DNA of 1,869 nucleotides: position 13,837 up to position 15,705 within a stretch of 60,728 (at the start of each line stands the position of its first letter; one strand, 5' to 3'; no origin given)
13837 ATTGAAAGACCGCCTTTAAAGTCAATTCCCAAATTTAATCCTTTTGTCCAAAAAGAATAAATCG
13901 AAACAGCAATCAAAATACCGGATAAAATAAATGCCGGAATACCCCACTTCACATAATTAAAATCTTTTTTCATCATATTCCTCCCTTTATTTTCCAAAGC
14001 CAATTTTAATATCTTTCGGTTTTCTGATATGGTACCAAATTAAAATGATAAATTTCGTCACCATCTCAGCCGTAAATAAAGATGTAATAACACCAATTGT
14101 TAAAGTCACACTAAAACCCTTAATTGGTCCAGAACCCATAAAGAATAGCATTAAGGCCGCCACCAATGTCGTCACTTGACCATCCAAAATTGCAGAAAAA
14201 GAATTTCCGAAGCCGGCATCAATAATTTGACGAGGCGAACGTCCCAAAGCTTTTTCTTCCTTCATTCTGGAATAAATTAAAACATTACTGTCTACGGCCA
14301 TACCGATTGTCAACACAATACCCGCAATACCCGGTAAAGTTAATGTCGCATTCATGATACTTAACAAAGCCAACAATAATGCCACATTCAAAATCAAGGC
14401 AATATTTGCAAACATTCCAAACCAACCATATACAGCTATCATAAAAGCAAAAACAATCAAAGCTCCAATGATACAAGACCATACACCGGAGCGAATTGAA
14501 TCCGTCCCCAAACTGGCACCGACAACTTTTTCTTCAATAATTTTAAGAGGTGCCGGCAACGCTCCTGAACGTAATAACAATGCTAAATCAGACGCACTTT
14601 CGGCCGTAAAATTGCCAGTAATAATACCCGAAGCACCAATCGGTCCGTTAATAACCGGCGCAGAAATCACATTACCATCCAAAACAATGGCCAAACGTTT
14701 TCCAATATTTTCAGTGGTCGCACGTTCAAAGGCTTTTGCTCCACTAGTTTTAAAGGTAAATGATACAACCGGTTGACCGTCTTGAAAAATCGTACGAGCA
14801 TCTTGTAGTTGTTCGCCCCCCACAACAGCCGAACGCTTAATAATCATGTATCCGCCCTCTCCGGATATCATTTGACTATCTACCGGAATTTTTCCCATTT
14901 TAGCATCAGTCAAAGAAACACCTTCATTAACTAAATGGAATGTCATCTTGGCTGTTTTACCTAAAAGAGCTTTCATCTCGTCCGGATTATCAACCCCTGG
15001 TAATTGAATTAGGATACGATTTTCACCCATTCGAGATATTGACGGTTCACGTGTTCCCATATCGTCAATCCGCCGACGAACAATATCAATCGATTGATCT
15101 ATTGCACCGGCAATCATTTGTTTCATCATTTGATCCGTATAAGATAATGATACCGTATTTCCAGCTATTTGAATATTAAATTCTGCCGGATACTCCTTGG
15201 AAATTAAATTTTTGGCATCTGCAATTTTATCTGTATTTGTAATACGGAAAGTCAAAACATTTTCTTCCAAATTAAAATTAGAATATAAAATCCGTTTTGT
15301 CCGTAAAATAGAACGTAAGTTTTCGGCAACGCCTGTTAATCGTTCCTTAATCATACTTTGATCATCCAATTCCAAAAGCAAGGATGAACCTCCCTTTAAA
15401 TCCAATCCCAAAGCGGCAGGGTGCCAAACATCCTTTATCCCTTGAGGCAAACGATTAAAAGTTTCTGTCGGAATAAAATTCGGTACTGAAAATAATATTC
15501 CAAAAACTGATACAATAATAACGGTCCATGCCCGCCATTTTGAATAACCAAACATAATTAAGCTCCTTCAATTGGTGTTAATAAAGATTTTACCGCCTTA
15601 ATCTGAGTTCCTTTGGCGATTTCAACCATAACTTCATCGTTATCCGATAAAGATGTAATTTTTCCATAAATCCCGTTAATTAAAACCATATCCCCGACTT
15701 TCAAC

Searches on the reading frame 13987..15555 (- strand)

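Call 17: search_protein_families(library=pfam, proteins=[window:13987-15555:-], max_evalue=0.00001)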
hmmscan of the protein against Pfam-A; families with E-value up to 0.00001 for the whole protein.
window:13987-15555:- (522 aa): 4 families
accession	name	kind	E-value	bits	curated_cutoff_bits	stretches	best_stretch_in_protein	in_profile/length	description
PF22599.2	SecDF_P1_head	-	1.7e-36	125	27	1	233-335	9-114/114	SecDF, P1 head subdomain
PF21760.3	SecD_1st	-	2.7e-24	84.8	27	1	152-211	1-60/60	Protein translocase subunit SecDF, P1 domain, N-terminal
PF02355.23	SecD_SecF_C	-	1.3e-18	67.5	20.5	1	338-505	14-184/189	Protein export membrane protein SecD/SecF, C-terminal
PF13721.11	SecD-TM1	-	7.2e-06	26.8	30.5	0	75-128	48-101/103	SecD export protein N-terminal TM region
